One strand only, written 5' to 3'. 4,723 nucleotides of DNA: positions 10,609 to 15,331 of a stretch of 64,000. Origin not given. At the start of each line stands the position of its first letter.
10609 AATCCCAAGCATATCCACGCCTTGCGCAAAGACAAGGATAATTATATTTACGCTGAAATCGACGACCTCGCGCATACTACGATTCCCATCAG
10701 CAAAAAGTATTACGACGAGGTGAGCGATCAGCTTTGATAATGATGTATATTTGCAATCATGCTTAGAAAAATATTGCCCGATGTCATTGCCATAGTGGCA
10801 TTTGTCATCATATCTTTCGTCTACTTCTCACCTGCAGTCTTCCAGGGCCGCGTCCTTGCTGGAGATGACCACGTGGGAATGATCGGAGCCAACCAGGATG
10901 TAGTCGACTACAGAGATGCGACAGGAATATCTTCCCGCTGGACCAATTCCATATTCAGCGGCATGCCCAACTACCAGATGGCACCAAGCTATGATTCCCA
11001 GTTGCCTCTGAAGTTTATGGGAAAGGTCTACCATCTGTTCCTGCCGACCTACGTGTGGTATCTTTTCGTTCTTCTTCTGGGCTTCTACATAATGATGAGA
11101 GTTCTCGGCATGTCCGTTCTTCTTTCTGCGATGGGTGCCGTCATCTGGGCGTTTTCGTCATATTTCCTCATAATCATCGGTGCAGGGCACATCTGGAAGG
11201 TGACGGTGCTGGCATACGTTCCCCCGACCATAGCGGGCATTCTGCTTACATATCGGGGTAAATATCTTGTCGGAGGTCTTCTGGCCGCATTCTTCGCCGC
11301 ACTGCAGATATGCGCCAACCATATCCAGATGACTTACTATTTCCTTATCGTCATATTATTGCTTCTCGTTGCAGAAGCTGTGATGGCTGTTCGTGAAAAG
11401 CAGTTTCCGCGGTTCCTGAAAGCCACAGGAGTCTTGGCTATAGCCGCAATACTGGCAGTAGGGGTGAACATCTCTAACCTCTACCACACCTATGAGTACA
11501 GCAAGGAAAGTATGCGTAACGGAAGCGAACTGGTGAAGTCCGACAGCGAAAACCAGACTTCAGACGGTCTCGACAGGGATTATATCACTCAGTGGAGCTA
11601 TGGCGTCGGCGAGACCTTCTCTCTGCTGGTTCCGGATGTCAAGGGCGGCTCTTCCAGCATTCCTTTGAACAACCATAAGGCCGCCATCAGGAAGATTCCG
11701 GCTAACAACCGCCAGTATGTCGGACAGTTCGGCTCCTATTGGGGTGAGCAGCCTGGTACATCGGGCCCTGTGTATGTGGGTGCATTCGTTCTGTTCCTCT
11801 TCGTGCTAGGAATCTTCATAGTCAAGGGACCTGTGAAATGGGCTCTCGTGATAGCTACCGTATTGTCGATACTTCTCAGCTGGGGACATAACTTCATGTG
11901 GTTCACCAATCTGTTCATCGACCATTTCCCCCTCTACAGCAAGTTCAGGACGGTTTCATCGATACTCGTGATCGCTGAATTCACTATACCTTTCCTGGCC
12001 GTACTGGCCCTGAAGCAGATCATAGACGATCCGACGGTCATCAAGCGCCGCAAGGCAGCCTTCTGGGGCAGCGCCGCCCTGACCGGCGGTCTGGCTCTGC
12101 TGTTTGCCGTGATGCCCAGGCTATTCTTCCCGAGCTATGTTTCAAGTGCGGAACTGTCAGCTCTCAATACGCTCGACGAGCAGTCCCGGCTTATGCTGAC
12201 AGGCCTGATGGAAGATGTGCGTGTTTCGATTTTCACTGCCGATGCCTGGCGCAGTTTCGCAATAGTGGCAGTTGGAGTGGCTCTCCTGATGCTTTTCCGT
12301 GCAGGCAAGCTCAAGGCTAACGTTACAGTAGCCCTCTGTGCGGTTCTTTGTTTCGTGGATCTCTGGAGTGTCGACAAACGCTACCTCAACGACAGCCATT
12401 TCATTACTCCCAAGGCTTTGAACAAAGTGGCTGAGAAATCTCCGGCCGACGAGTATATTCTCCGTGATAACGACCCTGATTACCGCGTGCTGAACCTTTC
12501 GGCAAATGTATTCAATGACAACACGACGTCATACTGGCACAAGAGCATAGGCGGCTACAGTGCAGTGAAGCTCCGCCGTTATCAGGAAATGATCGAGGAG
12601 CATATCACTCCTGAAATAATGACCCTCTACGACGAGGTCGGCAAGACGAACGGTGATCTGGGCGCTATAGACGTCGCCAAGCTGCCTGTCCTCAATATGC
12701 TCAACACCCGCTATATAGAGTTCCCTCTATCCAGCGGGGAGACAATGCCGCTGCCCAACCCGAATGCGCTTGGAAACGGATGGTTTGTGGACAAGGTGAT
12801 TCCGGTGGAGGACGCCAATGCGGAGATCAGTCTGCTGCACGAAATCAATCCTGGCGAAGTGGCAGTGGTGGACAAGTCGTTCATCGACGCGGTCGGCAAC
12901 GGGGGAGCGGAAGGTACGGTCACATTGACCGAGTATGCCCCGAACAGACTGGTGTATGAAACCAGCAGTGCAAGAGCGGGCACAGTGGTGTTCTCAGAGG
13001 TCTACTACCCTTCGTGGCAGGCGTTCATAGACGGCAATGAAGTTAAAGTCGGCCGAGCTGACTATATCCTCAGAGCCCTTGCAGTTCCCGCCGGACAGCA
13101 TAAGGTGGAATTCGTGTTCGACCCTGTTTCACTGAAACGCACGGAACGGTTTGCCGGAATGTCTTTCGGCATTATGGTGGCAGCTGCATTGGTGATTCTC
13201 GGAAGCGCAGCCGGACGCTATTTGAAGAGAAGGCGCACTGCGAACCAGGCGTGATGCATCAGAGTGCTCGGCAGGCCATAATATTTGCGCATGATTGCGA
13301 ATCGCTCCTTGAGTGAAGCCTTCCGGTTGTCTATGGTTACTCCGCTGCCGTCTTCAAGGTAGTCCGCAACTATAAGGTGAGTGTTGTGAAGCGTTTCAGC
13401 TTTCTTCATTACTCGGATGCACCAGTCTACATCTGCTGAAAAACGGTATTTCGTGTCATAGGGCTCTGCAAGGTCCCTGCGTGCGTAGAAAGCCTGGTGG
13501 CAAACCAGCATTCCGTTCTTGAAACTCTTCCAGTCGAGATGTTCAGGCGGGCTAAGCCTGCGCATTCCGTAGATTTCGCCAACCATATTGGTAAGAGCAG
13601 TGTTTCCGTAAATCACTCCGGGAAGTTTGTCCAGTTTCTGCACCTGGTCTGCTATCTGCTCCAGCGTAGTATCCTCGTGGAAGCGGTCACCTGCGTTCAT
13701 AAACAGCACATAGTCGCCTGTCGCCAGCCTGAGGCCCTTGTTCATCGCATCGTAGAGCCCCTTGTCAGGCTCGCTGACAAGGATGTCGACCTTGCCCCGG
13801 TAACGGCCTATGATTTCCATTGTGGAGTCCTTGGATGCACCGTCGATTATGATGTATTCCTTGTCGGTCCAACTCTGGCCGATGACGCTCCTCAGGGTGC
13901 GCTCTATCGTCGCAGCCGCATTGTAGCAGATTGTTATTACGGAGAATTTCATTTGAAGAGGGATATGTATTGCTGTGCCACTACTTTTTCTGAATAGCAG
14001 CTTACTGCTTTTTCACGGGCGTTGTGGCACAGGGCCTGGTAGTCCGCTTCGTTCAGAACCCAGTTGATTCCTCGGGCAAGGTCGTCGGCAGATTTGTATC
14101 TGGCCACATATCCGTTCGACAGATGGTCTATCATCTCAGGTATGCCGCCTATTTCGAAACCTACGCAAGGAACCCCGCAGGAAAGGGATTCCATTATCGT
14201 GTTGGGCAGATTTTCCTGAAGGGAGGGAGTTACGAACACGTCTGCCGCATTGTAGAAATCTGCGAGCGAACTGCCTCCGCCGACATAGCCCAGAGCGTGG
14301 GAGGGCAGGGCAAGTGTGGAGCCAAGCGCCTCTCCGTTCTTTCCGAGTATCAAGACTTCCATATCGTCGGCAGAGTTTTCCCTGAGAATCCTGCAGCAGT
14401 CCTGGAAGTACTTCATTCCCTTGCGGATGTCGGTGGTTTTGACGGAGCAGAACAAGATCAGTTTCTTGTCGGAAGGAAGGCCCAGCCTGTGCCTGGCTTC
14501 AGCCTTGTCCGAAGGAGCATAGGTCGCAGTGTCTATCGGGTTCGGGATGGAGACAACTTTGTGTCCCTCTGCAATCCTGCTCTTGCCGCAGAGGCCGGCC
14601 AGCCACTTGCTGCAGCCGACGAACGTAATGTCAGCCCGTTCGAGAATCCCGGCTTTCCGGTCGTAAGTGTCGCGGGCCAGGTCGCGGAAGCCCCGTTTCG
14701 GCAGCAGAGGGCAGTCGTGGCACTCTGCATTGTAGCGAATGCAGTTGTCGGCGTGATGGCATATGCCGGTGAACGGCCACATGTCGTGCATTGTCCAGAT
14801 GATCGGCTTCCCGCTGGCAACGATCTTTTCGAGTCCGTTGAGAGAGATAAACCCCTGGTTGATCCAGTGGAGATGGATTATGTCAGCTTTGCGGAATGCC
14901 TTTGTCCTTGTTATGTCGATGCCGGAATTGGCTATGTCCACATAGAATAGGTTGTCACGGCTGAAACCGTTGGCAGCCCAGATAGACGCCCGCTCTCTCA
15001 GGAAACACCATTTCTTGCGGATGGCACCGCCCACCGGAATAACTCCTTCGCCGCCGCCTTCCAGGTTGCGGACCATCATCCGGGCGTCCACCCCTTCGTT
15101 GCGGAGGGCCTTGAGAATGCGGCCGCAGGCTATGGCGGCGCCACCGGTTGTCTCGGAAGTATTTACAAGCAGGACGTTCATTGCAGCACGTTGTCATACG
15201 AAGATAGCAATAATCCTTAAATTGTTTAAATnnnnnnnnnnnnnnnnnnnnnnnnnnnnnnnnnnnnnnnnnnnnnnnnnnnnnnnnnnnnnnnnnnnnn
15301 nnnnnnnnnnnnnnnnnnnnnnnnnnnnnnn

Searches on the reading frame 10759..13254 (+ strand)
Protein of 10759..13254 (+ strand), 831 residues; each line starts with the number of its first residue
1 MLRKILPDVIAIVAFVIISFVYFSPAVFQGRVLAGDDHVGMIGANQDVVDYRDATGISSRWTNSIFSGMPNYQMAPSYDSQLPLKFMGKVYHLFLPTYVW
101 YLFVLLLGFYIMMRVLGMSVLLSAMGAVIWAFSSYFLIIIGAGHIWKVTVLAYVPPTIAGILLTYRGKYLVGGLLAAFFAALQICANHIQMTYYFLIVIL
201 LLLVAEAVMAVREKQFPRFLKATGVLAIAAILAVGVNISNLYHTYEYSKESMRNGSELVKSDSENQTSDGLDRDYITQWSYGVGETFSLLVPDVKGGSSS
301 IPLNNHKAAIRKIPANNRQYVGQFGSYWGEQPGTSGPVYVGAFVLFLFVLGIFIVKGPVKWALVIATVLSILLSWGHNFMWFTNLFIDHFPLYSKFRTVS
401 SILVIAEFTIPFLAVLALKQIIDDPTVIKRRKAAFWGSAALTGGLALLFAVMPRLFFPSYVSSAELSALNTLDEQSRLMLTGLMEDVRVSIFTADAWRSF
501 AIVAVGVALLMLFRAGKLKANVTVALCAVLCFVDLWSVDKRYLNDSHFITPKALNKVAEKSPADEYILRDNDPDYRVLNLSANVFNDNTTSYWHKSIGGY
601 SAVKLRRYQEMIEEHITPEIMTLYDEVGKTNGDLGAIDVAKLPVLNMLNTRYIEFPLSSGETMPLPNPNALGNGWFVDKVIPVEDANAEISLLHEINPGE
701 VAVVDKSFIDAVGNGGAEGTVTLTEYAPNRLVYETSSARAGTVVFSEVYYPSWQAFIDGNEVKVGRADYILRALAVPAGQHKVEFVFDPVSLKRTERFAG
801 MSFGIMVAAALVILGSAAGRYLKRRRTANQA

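Call 44: search_protein_families(library=pfam, proteins=[window:10759-13254:+])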
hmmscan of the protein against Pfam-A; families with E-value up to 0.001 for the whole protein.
window:10759-13254:+ (831 aa): 1 family
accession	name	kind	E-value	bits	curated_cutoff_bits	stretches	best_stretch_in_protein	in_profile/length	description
PF09586.16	YfhO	-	2.4e-05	23.4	28.5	1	716-792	751-828/835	Bacterial membrane protein YfhO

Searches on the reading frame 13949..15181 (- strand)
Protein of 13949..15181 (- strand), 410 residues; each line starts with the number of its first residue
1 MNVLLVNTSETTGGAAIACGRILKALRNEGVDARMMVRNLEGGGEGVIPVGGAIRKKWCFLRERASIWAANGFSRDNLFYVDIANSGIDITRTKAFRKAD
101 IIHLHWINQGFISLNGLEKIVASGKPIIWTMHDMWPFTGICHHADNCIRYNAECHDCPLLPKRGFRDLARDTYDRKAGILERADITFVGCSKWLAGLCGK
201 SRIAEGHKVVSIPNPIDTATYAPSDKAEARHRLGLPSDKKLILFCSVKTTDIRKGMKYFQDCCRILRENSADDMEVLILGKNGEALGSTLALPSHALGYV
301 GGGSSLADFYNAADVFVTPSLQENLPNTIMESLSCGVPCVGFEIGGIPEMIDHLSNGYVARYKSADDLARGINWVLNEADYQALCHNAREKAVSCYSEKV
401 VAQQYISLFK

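Call 21: search_protein_families(library=pfam, proteins=[window:13949-15181:-])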
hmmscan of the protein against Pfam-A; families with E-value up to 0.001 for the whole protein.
window:13949-15181:- (410 aa): 3 families
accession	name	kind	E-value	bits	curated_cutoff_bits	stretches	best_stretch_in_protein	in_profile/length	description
PF00534.26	Glycos_transf_1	-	5.8e-24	85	26.4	1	228-389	4-166/172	Glycosyl transferases group 1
PF13692.12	Glyco_trans_1_4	-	6.7e-23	82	27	1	241-377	3-141/142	Glycosyl transferases group 1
PF13439.12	Glyco_transf_4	-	1.3e-08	35.5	28.5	1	13-219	2-169/170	Glycosyltransferase Family 4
